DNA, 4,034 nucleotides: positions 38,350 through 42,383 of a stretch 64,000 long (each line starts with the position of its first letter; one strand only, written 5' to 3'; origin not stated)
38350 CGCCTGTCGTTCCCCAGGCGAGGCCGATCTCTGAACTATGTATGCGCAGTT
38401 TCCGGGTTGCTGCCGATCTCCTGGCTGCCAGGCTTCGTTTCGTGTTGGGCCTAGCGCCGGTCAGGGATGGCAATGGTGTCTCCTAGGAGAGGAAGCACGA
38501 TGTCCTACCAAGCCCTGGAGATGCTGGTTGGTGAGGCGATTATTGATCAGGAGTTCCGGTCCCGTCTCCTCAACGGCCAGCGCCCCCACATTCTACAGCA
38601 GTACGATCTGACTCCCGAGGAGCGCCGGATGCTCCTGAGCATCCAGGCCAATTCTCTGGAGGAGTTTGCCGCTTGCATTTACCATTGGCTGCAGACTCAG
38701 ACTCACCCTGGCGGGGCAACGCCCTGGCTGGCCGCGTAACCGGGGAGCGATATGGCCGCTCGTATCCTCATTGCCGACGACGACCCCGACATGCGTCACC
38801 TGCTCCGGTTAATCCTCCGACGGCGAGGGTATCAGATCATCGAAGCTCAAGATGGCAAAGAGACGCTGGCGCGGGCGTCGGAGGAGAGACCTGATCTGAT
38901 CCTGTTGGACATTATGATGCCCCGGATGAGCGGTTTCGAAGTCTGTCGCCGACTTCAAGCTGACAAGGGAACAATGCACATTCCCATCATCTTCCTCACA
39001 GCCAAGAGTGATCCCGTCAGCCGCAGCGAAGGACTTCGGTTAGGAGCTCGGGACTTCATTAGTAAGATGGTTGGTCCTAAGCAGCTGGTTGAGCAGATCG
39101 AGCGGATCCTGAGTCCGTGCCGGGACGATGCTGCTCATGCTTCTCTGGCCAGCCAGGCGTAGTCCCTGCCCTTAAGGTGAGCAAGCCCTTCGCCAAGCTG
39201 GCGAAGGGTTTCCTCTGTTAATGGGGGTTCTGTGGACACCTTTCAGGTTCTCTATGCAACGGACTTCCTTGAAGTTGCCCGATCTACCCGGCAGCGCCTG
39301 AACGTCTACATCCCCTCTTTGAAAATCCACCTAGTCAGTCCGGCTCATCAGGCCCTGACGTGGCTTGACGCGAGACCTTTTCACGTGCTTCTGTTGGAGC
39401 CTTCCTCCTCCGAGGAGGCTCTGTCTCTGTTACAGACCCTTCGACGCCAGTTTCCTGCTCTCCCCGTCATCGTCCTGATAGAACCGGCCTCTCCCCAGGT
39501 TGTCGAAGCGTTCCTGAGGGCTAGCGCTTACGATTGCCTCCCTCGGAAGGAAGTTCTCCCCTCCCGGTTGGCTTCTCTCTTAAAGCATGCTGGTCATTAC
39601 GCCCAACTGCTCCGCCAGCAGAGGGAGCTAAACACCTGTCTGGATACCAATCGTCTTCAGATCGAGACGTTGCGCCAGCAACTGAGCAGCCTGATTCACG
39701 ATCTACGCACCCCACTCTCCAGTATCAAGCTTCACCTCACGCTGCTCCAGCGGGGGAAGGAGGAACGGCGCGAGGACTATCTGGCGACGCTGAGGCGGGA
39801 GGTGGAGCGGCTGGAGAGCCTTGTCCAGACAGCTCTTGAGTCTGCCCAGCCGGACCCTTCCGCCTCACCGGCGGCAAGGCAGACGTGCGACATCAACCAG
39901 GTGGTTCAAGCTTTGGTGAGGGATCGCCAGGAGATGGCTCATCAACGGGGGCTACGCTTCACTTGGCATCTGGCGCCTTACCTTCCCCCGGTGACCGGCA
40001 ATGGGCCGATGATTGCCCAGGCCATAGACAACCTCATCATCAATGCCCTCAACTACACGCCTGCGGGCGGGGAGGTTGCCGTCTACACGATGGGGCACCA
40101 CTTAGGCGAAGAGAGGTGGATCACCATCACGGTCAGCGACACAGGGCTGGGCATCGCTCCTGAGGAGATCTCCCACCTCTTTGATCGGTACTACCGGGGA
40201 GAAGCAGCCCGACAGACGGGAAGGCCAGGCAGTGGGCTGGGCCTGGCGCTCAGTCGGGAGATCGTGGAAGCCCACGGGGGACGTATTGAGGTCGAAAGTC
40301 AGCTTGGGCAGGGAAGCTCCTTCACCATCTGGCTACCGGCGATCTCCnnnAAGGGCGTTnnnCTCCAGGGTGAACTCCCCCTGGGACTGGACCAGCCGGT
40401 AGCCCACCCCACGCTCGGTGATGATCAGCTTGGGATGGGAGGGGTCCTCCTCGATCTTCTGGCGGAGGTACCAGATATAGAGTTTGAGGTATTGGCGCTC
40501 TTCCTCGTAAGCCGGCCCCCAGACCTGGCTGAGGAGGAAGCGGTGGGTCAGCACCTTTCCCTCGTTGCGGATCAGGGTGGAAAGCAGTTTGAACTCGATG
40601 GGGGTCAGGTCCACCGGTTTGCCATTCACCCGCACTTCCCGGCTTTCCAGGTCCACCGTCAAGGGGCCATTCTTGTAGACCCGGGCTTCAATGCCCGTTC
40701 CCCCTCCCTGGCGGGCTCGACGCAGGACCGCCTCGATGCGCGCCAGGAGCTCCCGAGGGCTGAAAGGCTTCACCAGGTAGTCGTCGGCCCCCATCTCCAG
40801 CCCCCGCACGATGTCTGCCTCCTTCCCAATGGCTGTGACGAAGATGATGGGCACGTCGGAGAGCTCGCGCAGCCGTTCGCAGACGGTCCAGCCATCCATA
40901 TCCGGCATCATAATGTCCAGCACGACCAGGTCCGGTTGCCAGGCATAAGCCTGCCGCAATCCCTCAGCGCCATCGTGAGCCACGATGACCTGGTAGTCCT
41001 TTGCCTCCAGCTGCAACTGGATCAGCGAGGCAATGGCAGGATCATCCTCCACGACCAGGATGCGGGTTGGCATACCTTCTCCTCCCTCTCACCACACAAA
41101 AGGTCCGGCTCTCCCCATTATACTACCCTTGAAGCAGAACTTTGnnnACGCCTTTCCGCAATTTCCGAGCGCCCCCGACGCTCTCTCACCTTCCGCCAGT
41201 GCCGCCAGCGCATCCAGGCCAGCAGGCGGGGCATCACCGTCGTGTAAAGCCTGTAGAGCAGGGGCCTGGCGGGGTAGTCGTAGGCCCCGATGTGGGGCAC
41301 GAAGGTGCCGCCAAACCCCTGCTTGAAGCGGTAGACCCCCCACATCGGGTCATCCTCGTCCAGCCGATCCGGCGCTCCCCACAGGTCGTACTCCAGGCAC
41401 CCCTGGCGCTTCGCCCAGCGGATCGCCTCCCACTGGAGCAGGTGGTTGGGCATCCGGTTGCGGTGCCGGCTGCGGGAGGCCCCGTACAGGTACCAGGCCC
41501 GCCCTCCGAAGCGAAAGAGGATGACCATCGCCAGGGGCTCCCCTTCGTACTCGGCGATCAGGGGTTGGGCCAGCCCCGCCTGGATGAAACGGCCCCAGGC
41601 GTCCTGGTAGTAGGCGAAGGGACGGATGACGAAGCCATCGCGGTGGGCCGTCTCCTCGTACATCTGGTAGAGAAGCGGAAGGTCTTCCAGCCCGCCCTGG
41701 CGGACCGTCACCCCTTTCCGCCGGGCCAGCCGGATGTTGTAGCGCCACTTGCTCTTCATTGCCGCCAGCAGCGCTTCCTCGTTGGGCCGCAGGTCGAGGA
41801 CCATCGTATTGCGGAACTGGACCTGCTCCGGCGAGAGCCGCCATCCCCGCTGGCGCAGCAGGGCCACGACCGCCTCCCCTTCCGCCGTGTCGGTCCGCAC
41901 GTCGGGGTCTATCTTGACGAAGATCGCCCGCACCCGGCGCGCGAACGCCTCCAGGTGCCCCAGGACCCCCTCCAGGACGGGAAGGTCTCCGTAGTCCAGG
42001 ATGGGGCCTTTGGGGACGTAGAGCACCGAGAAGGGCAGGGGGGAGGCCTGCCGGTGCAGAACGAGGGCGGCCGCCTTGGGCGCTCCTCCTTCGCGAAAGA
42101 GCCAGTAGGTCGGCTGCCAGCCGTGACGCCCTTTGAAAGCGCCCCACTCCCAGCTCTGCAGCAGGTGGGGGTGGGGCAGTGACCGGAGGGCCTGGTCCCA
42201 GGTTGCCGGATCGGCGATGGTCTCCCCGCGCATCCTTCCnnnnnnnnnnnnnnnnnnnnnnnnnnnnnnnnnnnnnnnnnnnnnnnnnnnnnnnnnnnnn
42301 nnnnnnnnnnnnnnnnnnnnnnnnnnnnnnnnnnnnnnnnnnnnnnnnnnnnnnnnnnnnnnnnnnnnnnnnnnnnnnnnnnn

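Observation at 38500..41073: NHLP/Nif11-leader-like small protein with GG motif adjacent to a REC / histidine kinase / OmpR regulator module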

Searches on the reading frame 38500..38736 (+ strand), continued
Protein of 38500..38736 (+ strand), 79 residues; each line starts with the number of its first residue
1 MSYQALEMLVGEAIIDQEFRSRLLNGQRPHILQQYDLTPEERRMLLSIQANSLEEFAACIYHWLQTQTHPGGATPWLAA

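Call 78: find_related_loci(query=A3, collection=metagenome_contigs, flank=6000)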
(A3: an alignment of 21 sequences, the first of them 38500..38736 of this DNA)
Query A3 (79 aa) in metagenome_contigs; peptide patterns used: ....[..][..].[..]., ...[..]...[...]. (x = any residue, [..] = any of these).
125 stretches matched a pattern; 38 encode a relative of the query (tblastn E <= 1e-3); 38 distinct loci.
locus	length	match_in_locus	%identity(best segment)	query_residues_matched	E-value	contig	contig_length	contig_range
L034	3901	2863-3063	58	1-67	2e-23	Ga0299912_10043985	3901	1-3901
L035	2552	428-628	57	1-67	3e-23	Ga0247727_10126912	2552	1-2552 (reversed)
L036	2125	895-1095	55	1-67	5e-23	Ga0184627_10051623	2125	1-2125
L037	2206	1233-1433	57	1-67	9e-23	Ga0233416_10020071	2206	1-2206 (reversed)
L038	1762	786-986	55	1-67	2e-22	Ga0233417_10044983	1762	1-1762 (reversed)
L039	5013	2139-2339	55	1-67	4e-22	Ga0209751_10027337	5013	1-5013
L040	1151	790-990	52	1-67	2e-21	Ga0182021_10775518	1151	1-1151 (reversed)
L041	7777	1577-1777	52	1-67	1e-20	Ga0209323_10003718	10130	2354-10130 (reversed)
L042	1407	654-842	54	5-67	1e-20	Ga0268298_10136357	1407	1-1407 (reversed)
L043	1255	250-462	48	1-71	2e-20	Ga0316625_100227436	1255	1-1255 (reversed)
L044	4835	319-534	46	1-72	5e-20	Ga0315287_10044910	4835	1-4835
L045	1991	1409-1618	50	1-70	5e-20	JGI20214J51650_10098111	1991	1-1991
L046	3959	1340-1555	46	1-72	5e-20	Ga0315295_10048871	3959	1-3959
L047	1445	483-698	49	1-72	4e-20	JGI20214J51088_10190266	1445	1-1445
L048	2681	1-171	58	11-67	5e-20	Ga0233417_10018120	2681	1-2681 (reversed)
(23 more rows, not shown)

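Call 92: search_protein_families(library=padloc, proteins=[window:38500-38736:+, L011:3363-6563:+], max_evalue=0.001)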
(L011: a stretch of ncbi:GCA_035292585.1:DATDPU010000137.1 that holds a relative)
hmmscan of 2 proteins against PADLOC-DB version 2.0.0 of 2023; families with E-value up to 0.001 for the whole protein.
window:38500-38736:+ (79 aa): 0 families

L011:3363-6563:+ (1067 aa): 2 families
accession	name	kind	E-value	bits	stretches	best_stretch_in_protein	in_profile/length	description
PDLC01171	TPR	-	9.6e-17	59.1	1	536-706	140-301/504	TPR repeats containing protein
PDLC01169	TPR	-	1.4e-07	29.2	1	591-690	87-182/252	TPR repeats containing protein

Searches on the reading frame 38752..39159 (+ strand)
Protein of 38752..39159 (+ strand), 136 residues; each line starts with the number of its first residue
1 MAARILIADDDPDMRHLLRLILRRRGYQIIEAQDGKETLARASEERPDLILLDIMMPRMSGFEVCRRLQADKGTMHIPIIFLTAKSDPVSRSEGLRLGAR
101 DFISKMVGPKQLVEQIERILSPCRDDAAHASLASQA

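Call 3: search_protein_families(library=ncbifam, proteins=[window:38752-39159:+], max_evalue=10)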
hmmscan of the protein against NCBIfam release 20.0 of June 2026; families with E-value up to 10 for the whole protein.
window:38752-39159:+ (136 aa): 101 families (the best 25 are shown)
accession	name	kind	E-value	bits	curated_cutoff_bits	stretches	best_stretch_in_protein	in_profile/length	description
NF007135.0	PRK09581.1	equivalog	4.9e-34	117.9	474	1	1-117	1-117/457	PleD family two-component system response regulator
TIGR02154.1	PhoB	equivalog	5.3e-32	110.9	296.2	1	1-132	1-132/226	phosphate regulon transcriptional regulator PhoB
NF045944.1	ResRegRpaBCyano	equivalog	8.2e-32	110.4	330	1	6-126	1-118/229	response regulator transcription factor RpaB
NF040689.1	MtrAB_MtrA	equivalog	3.7e-28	98.4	300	1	5-124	1-117/219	MtrAB system response regulator MtrA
NF007005.1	PRK09468.1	equivalog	3e-27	95.6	331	1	3-121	4-120/237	osmolarity response regulator transcription factor OmpR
NF033120.0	vanR_FM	exception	1e-26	94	460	1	4-117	5-115/231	vancomycin resistance response regulator transcription factor, VanR-F/VanR-M family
NF053854.1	RespRegPhoBBctds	equivalog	1.1e-26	93.6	270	1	5-123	1-118/225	two-component system response regulator PhoB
NF040534.1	resp_reg_YycF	equivalog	9.1e-26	90.5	340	1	4-118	2-113/231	response regulator YycF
NF008296.0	PRK11083.1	equivalog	1.1e-25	90.4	273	1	3-128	4-126/228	two-component system response regulator CreB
NF041733.1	resp_reg_CseB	equivalog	3.7e-24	85.4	350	1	4-126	2-121/228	two-component system response regulator CseB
NF007546.0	PRK10161.1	equivalog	1.1e-23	84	471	1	1-120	1-120/229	phosphate response regulator transcription factor PhoB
NF007982.1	PRK10710.1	equivalog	5.7e-23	81.7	380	1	3-129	8-131/235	envelope stress response regulator BaeR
NF033117.2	vanR_ACDEGLN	exception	5.2e-22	78.5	350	1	5-117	1-110/226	VanR-ABDEGLN family response regulator transcription factor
NF051850.1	RespRegRprY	equivalog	2.7e-21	76.1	370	1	3-124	5-124/234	response regulator transcription factor RprY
NF008199.0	PRK10955.1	equivalog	1.1e-20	74.5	341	1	4-121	3-116/232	envelope stress response regulator transcription factor CpxR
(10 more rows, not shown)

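Call 4: search_protein_families(library=pfam, proteins=[window:38752-39159:+], max_evalue=10)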
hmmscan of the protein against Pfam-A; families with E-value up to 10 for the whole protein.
window:38752-39159:+ (136 aa): 4 families
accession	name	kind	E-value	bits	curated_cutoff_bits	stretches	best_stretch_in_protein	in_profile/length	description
PF00072.30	Response_reg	-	4.1e-33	114.3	30.2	1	5-116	1-110/111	Response regulator receiver domain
PF02310.24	B12-binding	-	0.009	16.3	32.1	1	32-80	36-85/121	B12 binding domain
PF23198.2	PDE8A_N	-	0.061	13.7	29.6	1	23-94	31-103/147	PDE8A-like, N-terminal domain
PF00148.24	Oxidored_nitro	-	0.15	11.3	28.6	1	8-54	304-350/399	Nitrogenase component 1 type Oxidoreductase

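Call 92: search_protein_families(library=padloc, proteins=[window:38752-39159:+], max_evalue=0.001)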
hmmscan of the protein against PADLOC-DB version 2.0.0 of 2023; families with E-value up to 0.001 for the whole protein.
window:38752-39159:+ (136 aa): 3 families
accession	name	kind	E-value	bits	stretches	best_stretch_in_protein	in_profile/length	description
PDLC00405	SduA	-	1.7e-06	25.8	1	2-62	6-66/323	DUF4263 domain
PDLC04055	PD-T4-6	-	1.9e-06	25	1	3-129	366-492/496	-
PDLC04725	PDC-M60B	-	9.7e-05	20.3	1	4-59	5-62/158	-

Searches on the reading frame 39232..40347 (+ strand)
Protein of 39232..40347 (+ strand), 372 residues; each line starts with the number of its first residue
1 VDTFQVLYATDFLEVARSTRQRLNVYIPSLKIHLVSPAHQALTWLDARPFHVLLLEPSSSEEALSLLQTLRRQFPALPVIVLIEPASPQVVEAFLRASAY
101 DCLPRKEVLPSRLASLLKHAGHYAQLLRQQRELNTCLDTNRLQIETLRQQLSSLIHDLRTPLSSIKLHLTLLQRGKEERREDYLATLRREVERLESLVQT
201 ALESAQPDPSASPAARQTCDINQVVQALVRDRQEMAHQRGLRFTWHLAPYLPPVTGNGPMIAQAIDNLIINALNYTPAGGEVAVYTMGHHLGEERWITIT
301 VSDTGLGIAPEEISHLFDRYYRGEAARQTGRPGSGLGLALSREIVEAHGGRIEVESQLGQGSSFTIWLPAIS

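Call 3: search_protein_families(library=ncbifam, proteins=[window:39232-40347:+], max_evalue=10)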
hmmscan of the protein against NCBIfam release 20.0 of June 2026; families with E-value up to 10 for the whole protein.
window:39232-40347:+ (372 aa): 92 families (the best 25 are shown)
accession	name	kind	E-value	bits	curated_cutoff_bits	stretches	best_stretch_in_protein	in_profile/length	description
NF046044.1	PnpS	equivalog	1.7e-47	162.3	400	1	144-369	166-390/390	two-component system histidine kinase PnpS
TIGR02966.1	phoR_proteo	equivalog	7.7e-46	156.6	334.2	1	139-366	104-331/333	phosphate regulon sensor histidine kinase PhoR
NF041735.1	hist_kin_RppB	equivalog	9.6e-46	156.4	400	1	149-369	218-438/438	two-component system sensor histidine kinase RppB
NF033092.0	HK_WalK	equivalog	3.8e-45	154.5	725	1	140-369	364-593/594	cell wall metabolism sensor histidine kinase WalK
NF008468.0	PRK11360.1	equivalog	2.8e-43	148.2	646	1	147-370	396-608/616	two-component system sensor histidine kinase AtoS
TIGR01386.1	cztS_silS_copS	subfamily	2.3e-39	135.7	292.55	1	107-367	201-455/457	heavy metal sensor histidine kinase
NF006800.0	PRK09303.1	equivalog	1.5e-37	129.5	342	1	139-370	143-377/383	histidine kinase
NF045911.1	TCSHisKinNblS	equivalog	1.4e-36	126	1000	1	149-366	390-616/621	two-component system sensor histidine kinase NblS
NF008312.0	PRK11100.1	equivalog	6.5e-36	124.2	356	1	133-370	239-474/477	two-component system sensor histidine kinase CreC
NF040691.1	MtrAB_MtrB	equivalog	1.5e-35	123.2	450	1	148-370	272-492/507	MtrAB system histidine kinase MtrB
NF012163.2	BaeS_SmeS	equivalog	5e-34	118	500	1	132-359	228-448/457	sensor histidine kinase efflux regulator BaeS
NF007688.0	PRK10364.1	equivalog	8.3e-34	117.1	479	1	146-370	239-451/460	two-component system sensor histidine kinase ZraS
NF033091.0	HK_VanS_ACDEFG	equivalog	1.8e-33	115.9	400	1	151-369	78-293/293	vancomycin resistance histidine kinase VanS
NF008235.0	PRK11006.1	equivalog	1.4e-32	113.2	390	1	142-369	198-422/431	phosphate regulon sensor histidine kinase PhoR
NF007007.0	PRK09470.1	equivalog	2.2e-32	112.6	486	1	144-370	242-459/463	envelope stress sensor histidine kinase CpxA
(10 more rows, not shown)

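Call 4: search_protein_families(library=pfam, proteins=[window:39232-40347:+], max_evalue=10)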
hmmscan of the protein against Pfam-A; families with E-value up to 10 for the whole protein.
window:39232-40347:+ (372 aa): 8 families
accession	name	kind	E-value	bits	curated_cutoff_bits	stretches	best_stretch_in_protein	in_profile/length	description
PF02518.31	HATPase_c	-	1.3e-27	96.8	26.4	1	260-370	5-109/111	Histidine kinase-, DNA gyrase B-, and HSP90-like ATPase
PF00512.31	HisKA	-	1.2e-12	48.2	26.9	1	147-208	2-64/66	His Kinase A (phospho-acceptor) domain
PF04513.17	Baculo_PEP_C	-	0.00051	20.5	38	1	129-205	14-90/140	Baculovirus polyhedron envelope protein, PEP, C terminus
PF00072.30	Response_reg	-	0.00068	20.2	30.2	1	11-113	6-106/111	Response regulator receiver domain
PF13581.12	HATPase_c_2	-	0.022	15.2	27.4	1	267-347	38-111/127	Histidine kinase-like ATPase domain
PF13563.12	2_5_RNA_ligase2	-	0.083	13.4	27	1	142-198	82-140/152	2'-5' RNA ligase superfamily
PF21097.3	SR_plectin_7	-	0.23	12.3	27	1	141-212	16-84/116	Spectrin repeat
PF14257.11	DUF4349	-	1.6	8.5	27.7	1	110-189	101-178/213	Domain of unknown function (DUF4349)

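Call 92: search_protein_families(library=padloc, proteins=[window:39232-40347:+], max_evalue=0.001)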
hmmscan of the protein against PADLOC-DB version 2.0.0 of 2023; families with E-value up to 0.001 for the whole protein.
window:39232-40347:+ (372 aa): 3 families
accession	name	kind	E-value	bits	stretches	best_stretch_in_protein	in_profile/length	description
PDLC04647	PDC-M43B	-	4e-08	30.7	1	267-357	234-320/347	-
PDLC04650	PDC-M43B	-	9.6e-08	29.6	1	264-357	230-321/344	-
PDLC04649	PDC-M43B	-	0.00013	19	1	262-347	230-311/345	-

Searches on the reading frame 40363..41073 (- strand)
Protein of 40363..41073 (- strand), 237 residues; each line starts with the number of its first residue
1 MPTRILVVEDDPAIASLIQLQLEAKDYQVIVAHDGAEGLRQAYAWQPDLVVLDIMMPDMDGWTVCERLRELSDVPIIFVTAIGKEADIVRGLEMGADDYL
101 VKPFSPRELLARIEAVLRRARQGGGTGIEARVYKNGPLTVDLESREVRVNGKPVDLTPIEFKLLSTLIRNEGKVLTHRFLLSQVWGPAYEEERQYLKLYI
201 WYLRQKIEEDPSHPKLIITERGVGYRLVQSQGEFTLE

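Call 3: search_protein_families(library=ncbifam, proteins=[window:40363-41073:-], max_evalue=10)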
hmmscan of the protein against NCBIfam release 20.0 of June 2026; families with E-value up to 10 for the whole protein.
window:40363-41073:- (237 aa): 106 families (the best 25 are shown)
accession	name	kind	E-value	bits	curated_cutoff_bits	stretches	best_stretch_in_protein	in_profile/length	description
NF040689.1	MtrAB_MtrA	equivalog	9.6e-68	227.8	300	1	5-226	1-217/219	MtrAB system response regulator MtrA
NF045944.1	ResRegRpaBCyano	equivalog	1.8e-67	227.1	330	1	6-227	1-227/229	response regulator transcription factor RpaB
NF040534.1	resp_reg_YycF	equivalog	1.5e-61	207.6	340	1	4-228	2-228/231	response regulator YycF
NF007820.0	PRK10529.1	equivalog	1.5e-60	204.4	325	1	3-228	2-224/225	two-component system response regulator KdpE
NF041733.1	resp_reg_CseB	equivalog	1.6e-57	194.6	350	1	4-228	2-227/228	two-component system response regulator CseB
TIGR02154.1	PhoB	equivalog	2e-57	194.1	296.2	1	2-227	2-225/226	phosphate regulon transcriptional regulator PhoB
NF033117.2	vanR_ACDEGLN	exception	3.6e-55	187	350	1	5-227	1-225/226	VanR-ABDEGLN family response regulator transcription factor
NF008296.0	PRK11083.1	equivalog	1.4e-54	184.9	273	1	3-227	4-225/228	two-component system response regulator CreB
TIGR01387.1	cztR_silR_copR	subfamily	2.5e-53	181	279.2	1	5-227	1-218/218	heavy metal response regulator transcription factor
NF007005.1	PRK09468.1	equivalog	2.2e-52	177.9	331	1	3-229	4-233/237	osmolarity response regulator transcription factor OmpR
NF033120.0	vanR_FM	exception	2.4e-52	177.9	460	1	4-226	5-228/231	vancomycin resistance response regulator transcription factor, VanR-F/VanR-M family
NF053854.1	RespRegPhoBBctds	equivalog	2e-50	171.3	270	1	5-227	1-224/225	two-component system response regulator PhoB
NF007982.1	PRK10710.1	equivalog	4.8e-49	167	380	1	3-227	8-227/235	envelope stress response regulator BaeR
NF051850.1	RespRegRprY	equivalog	3.3e-47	160.8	370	1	3-232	5-231/234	response regulator transcription factor RprY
NF041209.1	resp_regPieR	equivalog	7.4e-47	159.9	450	1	4-227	2-227/231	two component system response regulator PieR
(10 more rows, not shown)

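Call 4: search_protein_families(library=pfam, proteins=[window:40363-41073:-], max_evalue=10)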
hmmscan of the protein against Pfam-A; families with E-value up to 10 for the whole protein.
window:40363-41073:- (237 aa): 4 families
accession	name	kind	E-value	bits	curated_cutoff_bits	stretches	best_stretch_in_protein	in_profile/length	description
PF00072.30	Response_reg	-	9.2e-32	110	30.2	1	5-114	1-111/111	Response regulator receiver domain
PF00486.34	Trans_reg_C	-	5.7e-24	84.4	26.2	1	151-227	1-77/77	Transcriptional regulatory protein, C terminal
PF21695.3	GlnR_1st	-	0.066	13.6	27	1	28-114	25-108/111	Transcription regulator GlnR, N-terminal domain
PF05690.20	ThiG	-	0.083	12.7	23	1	67-101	169-203/247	Thiazole biosynthesis protein ThiG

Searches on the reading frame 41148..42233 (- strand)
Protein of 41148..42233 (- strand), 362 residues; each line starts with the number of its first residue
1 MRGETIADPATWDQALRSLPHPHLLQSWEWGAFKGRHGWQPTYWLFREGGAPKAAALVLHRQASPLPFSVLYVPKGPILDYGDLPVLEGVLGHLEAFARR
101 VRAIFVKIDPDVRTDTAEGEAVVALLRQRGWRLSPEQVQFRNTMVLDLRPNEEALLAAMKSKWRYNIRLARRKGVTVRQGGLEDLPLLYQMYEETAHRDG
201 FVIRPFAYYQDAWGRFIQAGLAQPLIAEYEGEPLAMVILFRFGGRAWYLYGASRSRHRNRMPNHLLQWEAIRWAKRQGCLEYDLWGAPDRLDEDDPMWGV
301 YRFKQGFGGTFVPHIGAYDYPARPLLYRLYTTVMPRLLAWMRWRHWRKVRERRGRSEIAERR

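Call 46: search_protein_families(library=pfam, proteins=[window:41148-42233:-], max_evalue=1)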
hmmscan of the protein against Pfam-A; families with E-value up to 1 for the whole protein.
window:41148-42233:- (362 aa): 3 families
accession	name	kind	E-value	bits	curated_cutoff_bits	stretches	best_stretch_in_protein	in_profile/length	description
PF02388.22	FemAB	-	6.6e-54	183.7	24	2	20-216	14-227/406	FemAB family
PF13480.13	Acetyltransf_6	-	1.1e-18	68.2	22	1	161-288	1-138/143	Acetyltransferase (GNAT) domain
PF00583.31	Acetyltransf_1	-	0.017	15.9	20.7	1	210-301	24-111/116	Acetyltransferase (GNAT) family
